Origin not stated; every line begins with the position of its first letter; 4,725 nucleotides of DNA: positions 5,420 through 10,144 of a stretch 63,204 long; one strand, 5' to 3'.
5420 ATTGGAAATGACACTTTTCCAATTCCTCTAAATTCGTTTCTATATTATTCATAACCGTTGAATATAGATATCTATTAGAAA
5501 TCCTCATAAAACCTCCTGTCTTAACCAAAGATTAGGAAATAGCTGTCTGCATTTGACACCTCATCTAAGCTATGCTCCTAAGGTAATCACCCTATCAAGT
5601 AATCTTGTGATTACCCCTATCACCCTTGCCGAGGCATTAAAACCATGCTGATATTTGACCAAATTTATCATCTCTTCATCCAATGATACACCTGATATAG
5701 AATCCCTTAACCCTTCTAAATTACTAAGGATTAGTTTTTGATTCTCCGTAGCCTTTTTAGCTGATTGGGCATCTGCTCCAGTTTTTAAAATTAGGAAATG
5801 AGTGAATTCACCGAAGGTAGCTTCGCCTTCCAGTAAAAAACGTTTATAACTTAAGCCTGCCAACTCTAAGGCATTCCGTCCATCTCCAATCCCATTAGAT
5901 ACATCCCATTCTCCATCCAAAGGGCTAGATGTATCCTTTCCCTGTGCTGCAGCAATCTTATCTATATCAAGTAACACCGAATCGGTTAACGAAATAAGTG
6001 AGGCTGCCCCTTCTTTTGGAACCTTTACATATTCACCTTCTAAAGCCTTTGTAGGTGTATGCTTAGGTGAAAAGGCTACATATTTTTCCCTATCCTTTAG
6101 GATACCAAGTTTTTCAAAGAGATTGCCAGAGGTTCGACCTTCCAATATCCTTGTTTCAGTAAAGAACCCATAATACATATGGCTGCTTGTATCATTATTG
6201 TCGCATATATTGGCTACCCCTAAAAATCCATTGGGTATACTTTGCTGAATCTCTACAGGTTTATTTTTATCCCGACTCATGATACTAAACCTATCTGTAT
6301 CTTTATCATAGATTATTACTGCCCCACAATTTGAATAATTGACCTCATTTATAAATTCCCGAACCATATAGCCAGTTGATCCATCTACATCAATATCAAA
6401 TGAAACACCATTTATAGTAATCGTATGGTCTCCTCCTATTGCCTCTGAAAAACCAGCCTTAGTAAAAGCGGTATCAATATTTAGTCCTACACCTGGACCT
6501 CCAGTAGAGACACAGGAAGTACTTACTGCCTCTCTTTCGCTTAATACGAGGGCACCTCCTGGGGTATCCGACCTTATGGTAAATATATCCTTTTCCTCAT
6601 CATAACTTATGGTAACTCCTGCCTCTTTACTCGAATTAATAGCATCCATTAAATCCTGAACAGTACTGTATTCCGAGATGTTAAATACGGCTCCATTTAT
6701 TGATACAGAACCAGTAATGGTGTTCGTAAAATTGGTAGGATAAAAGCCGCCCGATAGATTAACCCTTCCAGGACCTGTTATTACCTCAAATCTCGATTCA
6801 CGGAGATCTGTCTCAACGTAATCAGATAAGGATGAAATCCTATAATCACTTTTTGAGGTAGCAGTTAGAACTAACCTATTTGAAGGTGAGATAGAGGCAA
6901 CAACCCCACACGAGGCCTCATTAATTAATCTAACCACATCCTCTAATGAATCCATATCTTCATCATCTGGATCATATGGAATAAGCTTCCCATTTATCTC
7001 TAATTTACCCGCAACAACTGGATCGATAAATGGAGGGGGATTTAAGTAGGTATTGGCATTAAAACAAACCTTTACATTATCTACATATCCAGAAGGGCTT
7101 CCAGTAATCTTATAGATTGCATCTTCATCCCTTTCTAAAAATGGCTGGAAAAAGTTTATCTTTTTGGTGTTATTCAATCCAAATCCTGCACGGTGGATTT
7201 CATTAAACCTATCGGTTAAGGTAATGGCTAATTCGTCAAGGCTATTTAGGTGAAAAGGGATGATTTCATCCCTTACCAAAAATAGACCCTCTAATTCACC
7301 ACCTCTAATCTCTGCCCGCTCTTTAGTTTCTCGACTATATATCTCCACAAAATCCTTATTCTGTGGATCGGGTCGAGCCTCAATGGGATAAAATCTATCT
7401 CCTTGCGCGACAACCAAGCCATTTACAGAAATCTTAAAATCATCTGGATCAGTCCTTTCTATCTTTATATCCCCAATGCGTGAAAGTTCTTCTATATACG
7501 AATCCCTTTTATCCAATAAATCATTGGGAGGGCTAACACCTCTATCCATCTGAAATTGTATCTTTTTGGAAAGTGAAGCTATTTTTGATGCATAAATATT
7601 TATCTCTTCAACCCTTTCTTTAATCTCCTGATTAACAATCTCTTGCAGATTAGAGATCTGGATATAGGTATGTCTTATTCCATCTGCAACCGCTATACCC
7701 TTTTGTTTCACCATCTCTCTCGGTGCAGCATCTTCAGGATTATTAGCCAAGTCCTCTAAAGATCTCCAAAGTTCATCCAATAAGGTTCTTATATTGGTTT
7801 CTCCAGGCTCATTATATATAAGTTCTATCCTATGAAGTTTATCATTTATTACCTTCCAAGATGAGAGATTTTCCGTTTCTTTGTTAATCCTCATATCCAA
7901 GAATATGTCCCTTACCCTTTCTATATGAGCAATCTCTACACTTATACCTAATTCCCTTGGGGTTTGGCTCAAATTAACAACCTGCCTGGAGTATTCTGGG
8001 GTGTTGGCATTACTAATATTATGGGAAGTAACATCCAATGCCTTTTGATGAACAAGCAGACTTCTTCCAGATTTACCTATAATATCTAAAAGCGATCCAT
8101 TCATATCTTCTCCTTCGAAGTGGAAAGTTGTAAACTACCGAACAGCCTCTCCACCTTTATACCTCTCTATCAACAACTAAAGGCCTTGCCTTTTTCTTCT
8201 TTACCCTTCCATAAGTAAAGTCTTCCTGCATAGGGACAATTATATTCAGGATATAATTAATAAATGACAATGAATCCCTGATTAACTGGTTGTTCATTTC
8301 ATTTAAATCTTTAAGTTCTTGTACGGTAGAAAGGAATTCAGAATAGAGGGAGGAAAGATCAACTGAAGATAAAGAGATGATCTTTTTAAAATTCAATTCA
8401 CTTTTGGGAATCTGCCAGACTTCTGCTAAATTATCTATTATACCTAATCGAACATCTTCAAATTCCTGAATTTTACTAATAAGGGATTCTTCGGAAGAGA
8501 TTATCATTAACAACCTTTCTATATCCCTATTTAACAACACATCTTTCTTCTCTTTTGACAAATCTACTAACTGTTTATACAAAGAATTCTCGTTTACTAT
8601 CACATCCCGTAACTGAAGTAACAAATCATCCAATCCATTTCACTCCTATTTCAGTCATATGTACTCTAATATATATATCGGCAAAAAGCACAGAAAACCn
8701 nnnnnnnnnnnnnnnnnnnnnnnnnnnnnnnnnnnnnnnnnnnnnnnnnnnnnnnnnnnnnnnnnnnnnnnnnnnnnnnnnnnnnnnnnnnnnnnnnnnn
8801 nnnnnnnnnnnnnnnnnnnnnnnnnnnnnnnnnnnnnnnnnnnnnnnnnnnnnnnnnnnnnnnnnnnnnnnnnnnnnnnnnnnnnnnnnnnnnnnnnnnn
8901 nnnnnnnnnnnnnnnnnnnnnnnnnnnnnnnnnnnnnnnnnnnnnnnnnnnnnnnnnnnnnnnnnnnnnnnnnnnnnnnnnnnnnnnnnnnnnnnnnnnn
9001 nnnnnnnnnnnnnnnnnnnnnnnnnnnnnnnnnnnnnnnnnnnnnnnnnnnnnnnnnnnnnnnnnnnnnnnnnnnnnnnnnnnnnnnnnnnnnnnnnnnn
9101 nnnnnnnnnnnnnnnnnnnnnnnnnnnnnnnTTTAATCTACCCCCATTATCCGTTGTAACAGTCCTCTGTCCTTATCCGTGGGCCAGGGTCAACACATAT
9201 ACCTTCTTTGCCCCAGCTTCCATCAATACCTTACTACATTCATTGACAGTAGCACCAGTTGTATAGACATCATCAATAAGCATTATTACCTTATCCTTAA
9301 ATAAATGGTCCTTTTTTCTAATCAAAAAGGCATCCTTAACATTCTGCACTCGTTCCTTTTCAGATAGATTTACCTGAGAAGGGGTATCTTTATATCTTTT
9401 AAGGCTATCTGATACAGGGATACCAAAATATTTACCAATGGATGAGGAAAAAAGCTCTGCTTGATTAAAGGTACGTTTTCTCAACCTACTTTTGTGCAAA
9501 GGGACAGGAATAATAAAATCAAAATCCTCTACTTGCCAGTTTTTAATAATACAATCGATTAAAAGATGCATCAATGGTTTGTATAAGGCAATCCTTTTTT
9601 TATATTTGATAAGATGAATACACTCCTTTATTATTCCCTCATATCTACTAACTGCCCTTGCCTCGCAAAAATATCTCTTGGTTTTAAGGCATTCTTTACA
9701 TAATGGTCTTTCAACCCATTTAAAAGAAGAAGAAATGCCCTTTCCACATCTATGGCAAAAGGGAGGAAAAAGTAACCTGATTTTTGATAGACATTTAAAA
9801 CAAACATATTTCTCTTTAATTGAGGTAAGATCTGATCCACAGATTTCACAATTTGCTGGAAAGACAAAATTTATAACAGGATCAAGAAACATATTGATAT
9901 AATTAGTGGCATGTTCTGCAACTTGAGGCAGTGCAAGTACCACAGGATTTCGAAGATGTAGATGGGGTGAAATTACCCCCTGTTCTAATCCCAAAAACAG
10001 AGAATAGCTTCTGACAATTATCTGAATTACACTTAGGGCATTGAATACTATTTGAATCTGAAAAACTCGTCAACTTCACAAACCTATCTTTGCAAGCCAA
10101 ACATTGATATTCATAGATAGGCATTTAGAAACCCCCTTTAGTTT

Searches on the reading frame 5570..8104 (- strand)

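Call 42: search_protein_families(library=pfam, proteins=[window:5570-8104:-], max_evalue=0.0001)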
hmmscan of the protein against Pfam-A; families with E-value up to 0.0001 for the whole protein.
window:5570-8104:- (844 aa): 3 families
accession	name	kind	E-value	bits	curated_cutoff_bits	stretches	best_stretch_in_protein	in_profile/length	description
PF22638.1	FlgK_D1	-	1.3e-52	179.2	28.6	1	90-319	1-233/233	Flagellar hook-associated protein FlgK helical domain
PF07196.18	Flagellin_IN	-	1.6e-08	35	22.7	0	385-416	21-54/55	Flagellin hook IN motif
PF06429.18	Flg_bbr_C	-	7.4e-07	29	23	1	803-842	7-46/46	Flagellar basal body rod FlgEFG protein C-terminal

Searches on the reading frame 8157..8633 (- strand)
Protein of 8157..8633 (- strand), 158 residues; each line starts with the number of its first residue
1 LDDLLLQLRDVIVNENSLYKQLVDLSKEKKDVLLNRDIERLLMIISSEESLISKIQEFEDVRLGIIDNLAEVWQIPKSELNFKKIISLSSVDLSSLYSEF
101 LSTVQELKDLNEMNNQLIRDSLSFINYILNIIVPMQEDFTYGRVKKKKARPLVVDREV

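Call 42: search_protein_families(library=pfam, proteins=[window:8157-8633:-], max_evalue=0.0001)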
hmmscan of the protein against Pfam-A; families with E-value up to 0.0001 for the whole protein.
window:8157-8633:- (158 aa): 1 family
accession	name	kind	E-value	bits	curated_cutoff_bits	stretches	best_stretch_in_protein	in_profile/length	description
PF05130.17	FlgN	-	6.6e-24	85.4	30.5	1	7-146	5-144/147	FlgN protein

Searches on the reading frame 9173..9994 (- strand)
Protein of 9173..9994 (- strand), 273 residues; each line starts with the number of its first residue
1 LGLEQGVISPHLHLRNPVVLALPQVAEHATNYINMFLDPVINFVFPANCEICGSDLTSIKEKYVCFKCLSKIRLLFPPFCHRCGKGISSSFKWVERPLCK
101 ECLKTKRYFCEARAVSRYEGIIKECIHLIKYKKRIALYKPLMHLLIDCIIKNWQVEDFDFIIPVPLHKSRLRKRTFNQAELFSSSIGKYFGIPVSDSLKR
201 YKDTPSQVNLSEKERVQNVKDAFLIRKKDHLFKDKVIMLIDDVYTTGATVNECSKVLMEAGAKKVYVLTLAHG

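Call 42: search_protein_families(library=pfam, proteins=[window:9173-9994:-], max_evalue=0.0001)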
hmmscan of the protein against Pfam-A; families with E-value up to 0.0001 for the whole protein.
window:9173-9994:- (273 aa): 2 families
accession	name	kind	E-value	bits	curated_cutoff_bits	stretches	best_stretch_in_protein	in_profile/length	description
PF18912.6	DZR_2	-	1.2e-08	35.1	27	1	40-103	1-56/56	Double zinc ribbon domain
PF00156.33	Pribosyltran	-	1.3e-05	25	26.3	1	182-271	43-124/158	Phosphoribosyl transferase domain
